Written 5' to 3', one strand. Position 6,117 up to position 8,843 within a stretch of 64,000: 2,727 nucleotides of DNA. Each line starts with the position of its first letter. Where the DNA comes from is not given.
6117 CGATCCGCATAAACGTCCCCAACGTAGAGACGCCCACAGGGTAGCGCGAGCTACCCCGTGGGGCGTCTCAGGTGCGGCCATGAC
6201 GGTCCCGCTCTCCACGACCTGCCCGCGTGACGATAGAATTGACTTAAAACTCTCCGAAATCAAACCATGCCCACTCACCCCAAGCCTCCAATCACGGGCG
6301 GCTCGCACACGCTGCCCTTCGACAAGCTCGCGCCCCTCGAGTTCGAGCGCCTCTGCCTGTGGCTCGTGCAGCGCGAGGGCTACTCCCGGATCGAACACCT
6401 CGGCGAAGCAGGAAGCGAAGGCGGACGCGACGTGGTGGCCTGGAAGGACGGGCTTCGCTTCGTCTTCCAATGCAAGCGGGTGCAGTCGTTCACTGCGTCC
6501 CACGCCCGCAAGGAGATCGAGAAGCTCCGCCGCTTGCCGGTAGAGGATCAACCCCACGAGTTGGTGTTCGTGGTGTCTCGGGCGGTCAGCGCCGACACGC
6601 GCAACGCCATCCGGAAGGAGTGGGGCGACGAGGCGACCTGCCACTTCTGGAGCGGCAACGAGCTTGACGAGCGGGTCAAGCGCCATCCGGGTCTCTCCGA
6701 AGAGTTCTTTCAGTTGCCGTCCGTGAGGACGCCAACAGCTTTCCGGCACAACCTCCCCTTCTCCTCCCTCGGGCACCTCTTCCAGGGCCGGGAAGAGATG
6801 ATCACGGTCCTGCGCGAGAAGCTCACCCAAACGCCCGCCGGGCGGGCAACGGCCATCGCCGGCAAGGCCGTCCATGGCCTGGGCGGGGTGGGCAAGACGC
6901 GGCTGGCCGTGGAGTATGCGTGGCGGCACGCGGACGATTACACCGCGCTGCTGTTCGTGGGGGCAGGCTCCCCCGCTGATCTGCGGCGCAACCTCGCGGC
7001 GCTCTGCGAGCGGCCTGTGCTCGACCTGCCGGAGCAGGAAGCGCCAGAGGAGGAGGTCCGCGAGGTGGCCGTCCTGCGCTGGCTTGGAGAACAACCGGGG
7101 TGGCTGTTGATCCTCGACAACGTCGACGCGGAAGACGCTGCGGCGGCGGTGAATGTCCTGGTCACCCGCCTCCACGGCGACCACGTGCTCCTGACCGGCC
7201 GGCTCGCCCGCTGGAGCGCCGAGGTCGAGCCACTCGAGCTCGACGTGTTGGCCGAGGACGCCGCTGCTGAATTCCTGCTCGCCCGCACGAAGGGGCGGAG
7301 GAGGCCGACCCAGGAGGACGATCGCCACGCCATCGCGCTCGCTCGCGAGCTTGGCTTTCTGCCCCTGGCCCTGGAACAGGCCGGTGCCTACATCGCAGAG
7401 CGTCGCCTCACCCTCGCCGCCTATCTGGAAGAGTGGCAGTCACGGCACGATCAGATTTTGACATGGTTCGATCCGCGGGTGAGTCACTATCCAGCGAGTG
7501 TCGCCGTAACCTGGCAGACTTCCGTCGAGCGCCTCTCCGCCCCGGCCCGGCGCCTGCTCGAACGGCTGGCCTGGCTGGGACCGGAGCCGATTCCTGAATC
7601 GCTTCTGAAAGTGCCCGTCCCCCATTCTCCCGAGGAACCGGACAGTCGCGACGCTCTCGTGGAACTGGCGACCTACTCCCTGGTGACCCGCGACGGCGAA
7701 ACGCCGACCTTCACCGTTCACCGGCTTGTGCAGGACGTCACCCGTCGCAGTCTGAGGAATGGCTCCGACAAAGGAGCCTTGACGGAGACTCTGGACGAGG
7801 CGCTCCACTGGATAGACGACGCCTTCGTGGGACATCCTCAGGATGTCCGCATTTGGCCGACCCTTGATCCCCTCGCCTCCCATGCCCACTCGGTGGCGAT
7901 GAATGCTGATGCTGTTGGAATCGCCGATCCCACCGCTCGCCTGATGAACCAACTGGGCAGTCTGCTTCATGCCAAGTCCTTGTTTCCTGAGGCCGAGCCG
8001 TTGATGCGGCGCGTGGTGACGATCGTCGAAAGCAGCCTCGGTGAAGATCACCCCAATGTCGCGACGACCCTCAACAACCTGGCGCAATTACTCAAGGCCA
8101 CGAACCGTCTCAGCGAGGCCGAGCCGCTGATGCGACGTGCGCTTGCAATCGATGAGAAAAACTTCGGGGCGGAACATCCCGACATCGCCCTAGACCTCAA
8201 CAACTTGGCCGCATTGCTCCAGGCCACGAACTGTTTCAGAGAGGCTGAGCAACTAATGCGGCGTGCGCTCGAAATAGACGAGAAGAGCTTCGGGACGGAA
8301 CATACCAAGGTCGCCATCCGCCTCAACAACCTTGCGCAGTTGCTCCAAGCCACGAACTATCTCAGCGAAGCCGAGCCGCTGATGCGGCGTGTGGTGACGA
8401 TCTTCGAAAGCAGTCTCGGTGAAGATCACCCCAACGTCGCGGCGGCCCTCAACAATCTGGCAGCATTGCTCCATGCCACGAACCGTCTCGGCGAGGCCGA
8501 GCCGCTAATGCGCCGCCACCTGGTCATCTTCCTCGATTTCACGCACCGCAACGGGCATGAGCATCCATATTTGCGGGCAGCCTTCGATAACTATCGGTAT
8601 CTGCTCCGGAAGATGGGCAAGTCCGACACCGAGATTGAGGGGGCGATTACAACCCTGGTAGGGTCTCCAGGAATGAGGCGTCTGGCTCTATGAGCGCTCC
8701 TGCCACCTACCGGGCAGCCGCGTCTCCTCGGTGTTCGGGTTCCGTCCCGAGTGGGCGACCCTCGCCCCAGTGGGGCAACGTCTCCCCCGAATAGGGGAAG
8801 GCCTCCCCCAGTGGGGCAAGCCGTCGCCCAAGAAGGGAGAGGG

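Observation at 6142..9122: Mrr-nuclease/NB-ARC/TPR STAND NTPase inserted in the hydrogenase maturation locus and bracketed by identical REP-like hairpins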

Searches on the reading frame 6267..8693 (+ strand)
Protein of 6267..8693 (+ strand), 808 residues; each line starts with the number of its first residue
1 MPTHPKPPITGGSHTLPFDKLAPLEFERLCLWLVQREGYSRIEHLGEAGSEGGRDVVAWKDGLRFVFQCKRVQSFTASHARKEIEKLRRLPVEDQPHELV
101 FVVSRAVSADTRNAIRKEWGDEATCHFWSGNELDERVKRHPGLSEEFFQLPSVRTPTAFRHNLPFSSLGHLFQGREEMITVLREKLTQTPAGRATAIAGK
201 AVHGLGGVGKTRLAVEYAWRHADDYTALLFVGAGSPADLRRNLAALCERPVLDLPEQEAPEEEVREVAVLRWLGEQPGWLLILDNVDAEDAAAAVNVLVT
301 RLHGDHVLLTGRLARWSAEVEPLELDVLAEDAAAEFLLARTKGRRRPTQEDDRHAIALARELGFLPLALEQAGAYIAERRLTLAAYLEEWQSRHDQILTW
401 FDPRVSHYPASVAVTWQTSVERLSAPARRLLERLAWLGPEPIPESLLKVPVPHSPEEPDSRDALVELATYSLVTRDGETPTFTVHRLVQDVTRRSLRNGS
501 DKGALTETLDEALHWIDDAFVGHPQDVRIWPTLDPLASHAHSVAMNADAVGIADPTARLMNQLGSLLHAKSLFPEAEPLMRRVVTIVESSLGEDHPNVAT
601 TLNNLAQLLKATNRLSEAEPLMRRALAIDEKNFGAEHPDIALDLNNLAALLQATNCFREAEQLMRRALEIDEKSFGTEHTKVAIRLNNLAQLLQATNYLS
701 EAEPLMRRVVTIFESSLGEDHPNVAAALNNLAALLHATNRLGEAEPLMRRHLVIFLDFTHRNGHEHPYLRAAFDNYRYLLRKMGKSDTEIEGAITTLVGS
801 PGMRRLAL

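Call 6: search_protein_families(library=pfam, proteins=[window:6267-8693:+], max_evalue=0.1)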
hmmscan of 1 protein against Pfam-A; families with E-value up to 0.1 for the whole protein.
window:6267-8693:+ (808 aa): 21 families
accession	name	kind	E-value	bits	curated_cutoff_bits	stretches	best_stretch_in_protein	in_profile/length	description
PF13374.12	TPR_10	-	1.6e-41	139.6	27.5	5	598-639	1-42/42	Tetratricopeptide repeat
PF13424.12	TPR_12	-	3.1e-39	133.5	30.1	3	556-631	2-77/77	Tetratricopeptide repeat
PF24885.1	TPR_NPHP3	-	1.5e-32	113.4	100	3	555-667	97-209/239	Nephrocystin-3 TPR domain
PF25000.1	DUF7779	-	5.6e-14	52.6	27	1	419-497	2-91/95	Domain of unknown function (DUF7779)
PF07719.23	TPR_2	-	2.8e-12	46.2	27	2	600-632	2-34/34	Tetratricopeptide repeat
PF04471.18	Mrr_cat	-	3.8e-11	43.5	21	1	19-133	2-111/115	Restriction endonuclease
PF13176.12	TPR_7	-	5.3e-11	42.1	27.9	1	601-631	1-31/36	Tetratricopeptide repeat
PF17874.7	TPR_MalT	-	4.1e-10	39.9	45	2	556-673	79-193/336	MalT-like TPR region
PF13181.12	TPR_8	-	1.6e-09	37.6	25.7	1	600-632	2-34/34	Tetratricopeptide repeat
PF13401.12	AAA_22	-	9.7e-06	26.4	27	1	201-297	9-103/130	AAA domain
PF00515.34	TPR_1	-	2.9e-05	24.2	27.8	0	599-632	1-34/34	Tetratricopeptide repeat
PF13428.12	TPR_14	-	3.7e-05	24.5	23.5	0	604-632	6-34/44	Tetratricopeptide repeat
PF00931.28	NB-ARC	-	9.4e-05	22.2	23.5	1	201-380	22-209/248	NB-ARC domain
PF14559.12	TPR_19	-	0.00023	21.9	25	0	593-631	19-57/68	Tetratricopeptide repeat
PF14357.11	DUF4404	-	0.00033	21.7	27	0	559-610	29-79/83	Domain of unknown function (DUF4404)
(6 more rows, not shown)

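Call 7: search_protein_families(library=padloc, proteins=[window:6267-8693:+], max_evalue=0.1)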
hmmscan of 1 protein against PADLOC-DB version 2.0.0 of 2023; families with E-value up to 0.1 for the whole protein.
window:6267-8693:+ (808 aa): 5 families
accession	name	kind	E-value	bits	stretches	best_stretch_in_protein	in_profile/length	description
PDLC02416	Aga_REase-TIR-PNTD1-PNTD2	-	1e-07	29.1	1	18-121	5-105/572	Class I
PDLC04715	PDC-M58A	-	2e-05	22.6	1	19-117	5-109/154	-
PDLC05079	PDC-S73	-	9.9e-05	19.3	1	18-150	6-141/752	-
PDLC02400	Aga_TIR-PNTD1-PNTD2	-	0.00047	16.6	1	18-150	5-138/639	Class I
PDLC04819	PDC-S02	-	0.003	14.8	1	19-87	194-262/334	-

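Call 11: find_encoding_contigs(protein=window:6267-8693:+, flank=10000, max_places=6)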
Protein window:6267-8693:+ (808 aa): 3 contigs read that carry it; 2 places shown.
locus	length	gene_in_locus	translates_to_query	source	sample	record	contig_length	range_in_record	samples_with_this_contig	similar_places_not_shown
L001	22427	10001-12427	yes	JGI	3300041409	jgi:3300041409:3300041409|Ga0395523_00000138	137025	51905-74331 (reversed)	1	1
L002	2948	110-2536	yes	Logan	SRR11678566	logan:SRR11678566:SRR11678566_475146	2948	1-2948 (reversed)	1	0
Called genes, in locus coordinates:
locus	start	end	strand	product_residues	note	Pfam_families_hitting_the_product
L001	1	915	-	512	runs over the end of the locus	PF00450:Peptidase_S10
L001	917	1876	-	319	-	PF02265:S1-P1_nuclease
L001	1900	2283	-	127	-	PF00903:Glyoxalase (weak)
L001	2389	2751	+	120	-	PF04237:YjbR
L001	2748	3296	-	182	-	-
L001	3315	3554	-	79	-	-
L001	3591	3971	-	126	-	PF03692:CxxCxxCC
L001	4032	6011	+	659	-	PF25174:Beta-prop_THOC3 (weak), PF26549:Tricorn_N, PF26550:Tricorn_2nd (weak), PF02129:Peptidase_S15 (weak), PF00561:Abhydrolase_1 (weak), PF20434:BD-FAE (weak), PF00326:Peptidase_S9, PF01738:DLH, +2 more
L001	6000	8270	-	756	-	PF00708:Acylphosphatase, PF07503:zf-HYPF, PF01300:Sua5_yciO_yrdC, PF17788:HypF_C, PF22521:HypF_C_2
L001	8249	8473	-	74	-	PF00462:Glutaredoxin, PF13417:GST_N_3 (weak)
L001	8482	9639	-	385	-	PF01380:SIS (faint), PF13580:SIS_2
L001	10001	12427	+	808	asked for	PF04471:Mrr_cat, PF25000:DUF7779, PF13424:TPR_12, PF24885:TPR_NPHP3, PF13374:TPR_10, PF13424:TPR_12, PF24885:TPR_NPHP3, PF13374:TPR_10, +8 more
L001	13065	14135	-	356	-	PF00586:AIRS, PF02769:AIRS_C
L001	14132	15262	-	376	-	PF01924:HypD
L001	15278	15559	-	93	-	PF01455:HupF_HypC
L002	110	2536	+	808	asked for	PF04471:Mrr_cat, PF25000:DUF7779, PF13424:TPR_12, PF24885:TPR_NPHP3, PF13374:TPR_10, PF13424:TPR_12, PF24885:TPR_NPHP3, PF13374:TPR_10, +8 more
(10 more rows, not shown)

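Call 12: find_homologous_proteins(query=window:6267-8690:+)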
Query window:6267-8690:+ (808 aa): 2757 proteins with E <= 0.001 among 8000 candidates; the best 120 are listed.
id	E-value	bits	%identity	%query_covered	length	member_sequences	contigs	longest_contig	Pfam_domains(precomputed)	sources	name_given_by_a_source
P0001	0.0e+0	1824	100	100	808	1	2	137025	PF17874.8,PF25000.1,PF13424.13,PF13176.13,PF24885.2,PF13401.13,PF13428.13,PF13181.13,PF04471.19,PF07719.24,PF13374.13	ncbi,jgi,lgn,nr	ncbi:MAG TPA: tetratricopeptide repeat protein [Thermoanaerobaculia bacterium]|jgi:tetratricopeptide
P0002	0.0e+0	1651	71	100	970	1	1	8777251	PF13431.13,PF14357.12,PF13176.13,PF24885.2,PF13428.13,PF13374.13,PF07721.21,PF14559.13,PF26087.1,PF17874.8,PF25000.1,PF00515.35,PF13424.13,PF13432.13,PF13181.13,PF04471.19,PF07719.24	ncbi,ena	-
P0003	0.0e+0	1537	69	99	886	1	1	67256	PF13431.13,PF13176.13,PF24885.2,PF13428.13,PF13374.13,PF07721.21,PF14559.13,PF17874.8,PF25000.1,PF00515.35,PF13424.13,PF13432.13,PF13181.13,PF04471.19,PF07719.24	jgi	jgi:tetratricopeptide (TPR) repeat protein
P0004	0.0e+0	1524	68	98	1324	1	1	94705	PF14357.12,PF13176.13,PF24885.2,PF13428.13,PF13374.13,PF14559.13,PF13749.13,PF17874.8,PF25000.1,PF00515.35,PF13424.13,PF13432.13,PF13181.13,PF04471.19,PF07719.24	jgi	jgi:tetratricopeptide (TPR) repeat protein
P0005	0.0e+0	1522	73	97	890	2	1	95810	PF13431.13,PF14357.12,PF13176.13,PF24885.2,PF13428.13,PF00931.29,PF13374.13,PF14559.13,PF17874.8,PF25000.1,PF00515.35,PF13424.13,PF13181.13,PF04471.19,PF07719.24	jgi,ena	-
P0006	0.0e+0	1515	74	98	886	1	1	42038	PF14357.12,PF13176.13,PF24885.2,PF13428.13,PF13374.13,PF14559.13,PF17874.8,PF25000.1,PF00515.35,PF13424.13,PF13181.13,PF04471.19,PF07719.24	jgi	jgi:tetratricopeptide (TPR) repeat protein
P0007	0.0e+0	1510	69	99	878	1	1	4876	PF13431.13,PF14357.12,PF13176.13,PF24885.2,PF13428.13,PF13374.13,PF14559.13,PF17874.8,PF25000.1,PF00515.35,PF13424.13,PF13432.13,PF13181.13,PF04471.19,PF07719.24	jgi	jgi:tetratricopeptide (TPR) repeat protein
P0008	0.0e+0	1509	74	98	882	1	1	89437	PF14357.12,PF13176.13,PF24885.2,PF13428.13,PF13374.13,PF07721.21,PF14559.13,PF17874.8,PF25000.1,PF00515.35,PF13424.13,PF13432.13,PF13181.13,PF04471.19,PF07719.24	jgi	jgi:tetratricopeptide (TPR) repeat protein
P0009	0.0e+0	1508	77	99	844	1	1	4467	PF14357.12,PF13176.13,PF24885.2,PF13428.13,PF13374.13,PF14559.13,PF17874.8,PF25000.1,PF00515.35,PF13424.13,PF13432.13,PF13181.13,PF04471.19,PF07719.24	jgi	-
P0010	0.0e+0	1496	68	97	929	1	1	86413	PF13431.13,PF14357.12,PF13176.13,PF24885.2,PF13428.13,PF13374.13,PF07721.21,PF14559.13,PF17874.8,PF25000.1,PF00515.35,PF13424.13,PF13432.13,PF13181.13,PF04471.19,PF07719.24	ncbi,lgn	-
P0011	0.0e+0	1479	72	99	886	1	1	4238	PF14357.12,PF13176.13,PF24885.2,PF13374.13,PF14559.13,PF17874.8,PF25000.1,PF00515.35,PF13424.13,PF13181.13,PF04471.19,PF07719.24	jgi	jgi:tetratricopeptide (TPR) repeat protein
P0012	0.0e+0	1470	64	99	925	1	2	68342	PF13431.13,PF25058.2,PF14357.12,PF13176.13,PF24885.2,PF13428.13,PF13374.13,PF14559.13,PF17874.8,PF25000.1,PF00515.35,PF13424.13,PF13432.13,PF13181.13,PF04471.19,PF07719.24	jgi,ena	-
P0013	0.0e+0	1465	73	99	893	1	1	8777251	PF13431.13,PF13176.13,PF24885.2,PF13428.13,PF13374.13,PF07721.21,PF14559.13,PF17874.8,PF25000.1,PF00515.35,PF13424.13,PF13432.13,PF13181.13,PF04471.19,PF07719.24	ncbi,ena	-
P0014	0.0e+0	1458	77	99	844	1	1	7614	PF14357.12,PF13176.13,PF24885.2,PF13428.13,PF13374.13,PF14559.13,PF17874.8,PF25000.1,PF00515.35,PF13424.13,PF13181.13,PF04471.19,PF07719.24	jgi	jgi:tetratricopeptide (TPR) repeat protein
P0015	0.0e+0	1452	71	99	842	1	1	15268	PF13431.13,PF13176.13,PF24885.2,PF13401.13,PF13428.13,PF13374.13,PF07721.21,PF17874.8,PF25000.1,PF00515.35,PF13424.13,PF13432.13,PF13181.13,PF04471.19,PF07719.24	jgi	jgi:tetratricopeptide (TPR) repeat protein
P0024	0.0e+0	1264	68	98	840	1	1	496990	PF13431.13,PF14357.12,PF13176.13,PF24885.2,PF13428.13,PF13374.13,PF07721.21,PF17874.8,PF25000.1,PF00515.35,PF13424.13,PF13181.13,PF04471.19,PF07719.24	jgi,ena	-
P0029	0.0e+0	1246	72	99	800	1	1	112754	PF13176.13,PF24885.2,PF13374.13,PF07721.21,PF14559.13,PF17874.8,PF25000.1,PF00515.35,PF13424.13,PF13432.13,PF13181.13,PF04471.19,PF07719.24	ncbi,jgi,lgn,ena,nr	ncbi:MAG TPA: tetratricopeptide repeat protein [Thermoanaerobaculia bacterium]|nr:tetratricopeptide 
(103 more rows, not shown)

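Call 24: search_solved_structures(query=window:6267-8690:+, max_evalue=0.01, show_alignments=0)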
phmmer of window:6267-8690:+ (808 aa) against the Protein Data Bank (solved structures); distinct sequences matched with E-value up to 0.01: 23.
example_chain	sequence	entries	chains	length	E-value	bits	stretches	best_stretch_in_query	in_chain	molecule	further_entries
7ai4_A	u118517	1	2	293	1.2e-36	129.6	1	563-787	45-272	Isoform C of Kinesin light chain 1,Isoform C of Kinesin light chain 1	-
9pmb_C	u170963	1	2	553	1.4e-35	126.1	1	541-750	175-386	Kinesin light chain 1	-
3nf1_A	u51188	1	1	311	2e-35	125.7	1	568-751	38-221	Kinesin light chain 1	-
6fuz_A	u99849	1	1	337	2.5e-35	125.3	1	569-751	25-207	Kinesin light chain 1,Kinesin light chain 1,C-Jun-amino-terminal kinase-interacting protei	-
6fv0_A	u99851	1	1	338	2.5e-35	125.3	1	569-751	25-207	Kinesin light chain 1,Torsin-1A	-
6swu_A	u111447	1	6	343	2.7e-35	125.2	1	569-751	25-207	Kinesin light chain 1,Kinesin light chain 1,TPR domain of kinesin light chain 1 in complex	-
5oj8_A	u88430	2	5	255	3.8e-35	124.7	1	542-750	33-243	Kinesin light chain 1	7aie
3edt_B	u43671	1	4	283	2.6e-34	121.9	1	568-753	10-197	Kinesin light chain 2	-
3ceq_A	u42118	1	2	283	1.2e-33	119.7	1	568-753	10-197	Kinesin light chain 2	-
5ojf_A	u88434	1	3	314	1.5e-33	119.4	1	560-765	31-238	Kinesin light chain 2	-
5fjy_A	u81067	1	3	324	2.3e-33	118.8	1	568-765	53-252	KINESIN LIGHT CHAIN 2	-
6ejn_A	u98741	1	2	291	2.8e-33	118.5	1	569-766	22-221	Kinesin light chain 2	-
6f9i_A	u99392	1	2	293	2.9e-33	118.5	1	569-766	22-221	Kinesin light chain 2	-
3zfw_A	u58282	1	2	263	2.6e-32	115.3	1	578-766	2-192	KINESIN LIGHT CHAIN 2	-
4y6w_A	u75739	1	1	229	1.4e-16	63.3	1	562-750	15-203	NaB(AB)3ACb - light chain TPR-like repeats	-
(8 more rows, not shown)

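Call 31: find_encoding_contigs(protein=P0002, flank=8000, max_places=2)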
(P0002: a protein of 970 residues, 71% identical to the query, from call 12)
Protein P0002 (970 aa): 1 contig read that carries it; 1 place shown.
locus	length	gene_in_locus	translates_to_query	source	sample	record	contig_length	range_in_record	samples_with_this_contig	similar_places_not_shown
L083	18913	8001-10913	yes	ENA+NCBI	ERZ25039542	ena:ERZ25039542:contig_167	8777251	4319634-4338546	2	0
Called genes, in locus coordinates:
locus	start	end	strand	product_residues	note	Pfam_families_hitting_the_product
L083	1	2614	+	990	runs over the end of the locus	-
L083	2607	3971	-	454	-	PF05496:RuvB_N, PF13191:AAA_16 (faint), PF00004:AAA, PF13173:AAA_14 (weak), PF16193:AAA_assoc_2, PF12002:MgsA_C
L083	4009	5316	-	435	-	PF13517:FG-GAP_3, PF01839:FG-GAP (weak), PF13517:FG-GAP_3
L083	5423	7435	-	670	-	PF04879:Molybdop_Fe4S4, PF00384:Molybdopterin, PF01568:Molydop_binding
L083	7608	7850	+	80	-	-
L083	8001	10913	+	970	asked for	PF04471:Mrr_cat, PF25000:DUF7779, PF24885:TPR_NPHP3, PF13424:TPR_12, PF13374:TPR_10, PF13424:TPR_12, PF13374:TPR_10, PF13424:TPR_12, +26 more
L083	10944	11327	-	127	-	PF01850:PIN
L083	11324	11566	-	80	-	-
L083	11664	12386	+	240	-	-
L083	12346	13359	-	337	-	PF00180:Iso_dh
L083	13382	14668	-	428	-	PF01916:DS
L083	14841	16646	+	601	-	PF01425:Amidase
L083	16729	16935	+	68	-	PF09957:VapB_antitoxin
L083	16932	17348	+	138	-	PF01850:PIN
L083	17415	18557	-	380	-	-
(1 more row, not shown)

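Call 32: find_encoding_contigs(protein=P0029, flank=8000, max_places=2)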
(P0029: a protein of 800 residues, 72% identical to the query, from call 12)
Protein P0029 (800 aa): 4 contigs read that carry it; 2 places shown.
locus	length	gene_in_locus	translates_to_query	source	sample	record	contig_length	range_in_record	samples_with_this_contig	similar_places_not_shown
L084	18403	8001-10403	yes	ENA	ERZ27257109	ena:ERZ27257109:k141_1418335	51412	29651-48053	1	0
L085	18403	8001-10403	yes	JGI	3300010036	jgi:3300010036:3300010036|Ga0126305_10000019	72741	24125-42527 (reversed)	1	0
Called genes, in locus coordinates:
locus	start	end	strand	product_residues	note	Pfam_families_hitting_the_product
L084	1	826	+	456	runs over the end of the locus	PF01546:Peptidase_M20, PF07687:M20_dimer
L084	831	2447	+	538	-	PF01293:PEPCK_ATP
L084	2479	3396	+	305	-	PF02567:PhzC-PhzF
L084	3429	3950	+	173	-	PF13302:Acetyltransf_3, PF00583:Acetyltransf_1, PF13523:Acetyltransf_8 (weak)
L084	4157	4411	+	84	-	PF08818:DUF1801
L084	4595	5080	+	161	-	PF06983:3-dmu-9_3-mt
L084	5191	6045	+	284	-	PF00561:Abhydrolase_1, PF03096:Ndr (weak), PF12146:Hydrolase_4, PF12697:Abhydrolase_6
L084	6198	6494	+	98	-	-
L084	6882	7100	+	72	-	PF14066:DUF4256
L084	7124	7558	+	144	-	PF10604:Polyketide_cyc2, PF08327:AHSA1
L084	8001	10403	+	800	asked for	PF04471:Mrr_cat, PF25000:DUF7779, PF24885:TPR_NPHP3, PF13424:TPR_12, PF13374:TPR_10, PF13424:TPR_12, PF13374:TPR_10, PF24885:TPR_NPHP3, +11 more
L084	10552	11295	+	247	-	PF05685:Uma2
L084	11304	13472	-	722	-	PF08448:PAS_4 (weak), PF08447:PAS_3 (faint), PF00989:PAS, PF08448:PAS_4, PF13426:PAS_9, PF00990:GGDEF, PF00563:EAL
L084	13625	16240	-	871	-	PF00989:PAS, PF08448:PAS_4, PF13188:PAS_8, PF13426:PAS_9, PF08447:PAS_3, PF00989:PAS, PF08448:PAS_4, PF00990:GGDEF, +1 more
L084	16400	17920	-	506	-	PF22025:ThiI_fer, PF02926:THUMP (weak), PF02568:ThiI, PF00581:Rhodanese (weak)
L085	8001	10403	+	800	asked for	PF04471:Mrr_cat, PF25000:DUF7779, PF24885:TPR_NPHP3, PF13424:TPR_12, PF13374:TPR_10, PF13424:TPR_12, PF13374:TPR_10, PF24885:TPR_NPHP3, +11 more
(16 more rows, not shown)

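Call 33: find_encoding_contigs(protein=P0024, flank=8000, max_places=2)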
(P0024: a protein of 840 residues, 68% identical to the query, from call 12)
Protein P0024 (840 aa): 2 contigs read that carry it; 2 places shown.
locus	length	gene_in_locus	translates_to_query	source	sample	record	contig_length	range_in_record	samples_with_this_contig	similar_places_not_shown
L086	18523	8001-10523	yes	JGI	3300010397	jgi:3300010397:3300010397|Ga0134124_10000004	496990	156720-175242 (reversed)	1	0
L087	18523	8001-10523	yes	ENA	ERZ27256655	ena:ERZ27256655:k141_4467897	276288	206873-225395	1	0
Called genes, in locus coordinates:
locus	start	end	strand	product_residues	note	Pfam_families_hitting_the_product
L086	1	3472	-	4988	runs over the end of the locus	PF00668:Condensation, PF00501:AMP-binding, PF00550:PP-binding, PF13193:AMP-binding_C, PF00668:Condensation, PF00501:AMP-binding, PF13193:AMP-binding_C, PF00550:PP-binding, +10 more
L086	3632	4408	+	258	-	-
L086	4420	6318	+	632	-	PF17990:LodA_N, PF18417:LodA_C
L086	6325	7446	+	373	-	PF00890:FAD_binding_2 (weak), PF01266:DAO (weak), PF01494:FAD_binding_3, PF07992:Pyr_redox_2 (weak), PF12831:FAD_oxidored, PF13450:NAD_binding_8 (weak), PF01266:DAO (weak), PF04820:Trp_halogenase (weak)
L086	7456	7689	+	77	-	-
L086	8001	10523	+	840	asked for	PF04471:Mrr_cat, PF25000:DUF7779, PF13424:TPR_12, PF24885:TPR_NPHP3, PF13374:TPR_10, PF13424:TPR_12, PF17874:TPR_MalT, PF24885:TPR_NPHP3, +15 more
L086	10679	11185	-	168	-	-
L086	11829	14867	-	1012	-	PF01636:APH, PF01551:Peptidase_M23, PF00202:Aminotran_3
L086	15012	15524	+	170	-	-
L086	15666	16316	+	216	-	PF00072:Response_reg, PF00196:GerE, PF08281:Sigma70_r4_2 (weak)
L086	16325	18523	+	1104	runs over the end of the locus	PF07730:HisKA_3, PF02518:HATPase_c, PF00069:Pkinase, PF07714:PK_Tyr_Ser-Thr, PF13374:TPR_10, PF13424:TPR_12, PF17874:TPR_MalT, PF13424:TPR_12, +13 more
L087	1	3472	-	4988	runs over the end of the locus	PF00668:Condensation, PF00501:AMP-binding, PF00550:PP-binding, PF13193:AMP-binding_C, PF00668:Condensation, PF00501:AMP-binding, PF13193:AMP-binding_C, PF00550:PP-binding, +10 more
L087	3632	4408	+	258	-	-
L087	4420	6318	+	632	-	PF17990:LodA_N, PF18417:LodA_C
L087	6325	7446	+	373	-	PF00890:FAD_binding_2 (weak), PF01266:DAO (weak), PF01494:FAD_binding_3, PF07992:Pyr_redox_2 (weak), PF12831:FAD_oxidored, PF13450:NAD_binding_8 (weak), PF01266:DAO (weak), PF04820:Trp_halogenase (weak)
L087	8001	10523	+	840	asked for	PF04471:Mrr_cat, PF25000:DUF7779, PF13424:TPR_12, PF24885:TPR_NPHP3, PF13374:TPR_10, PF13424:TPR_12, PF17874:TPR_MalT, PF24885:TPR_NPHP3, +15 more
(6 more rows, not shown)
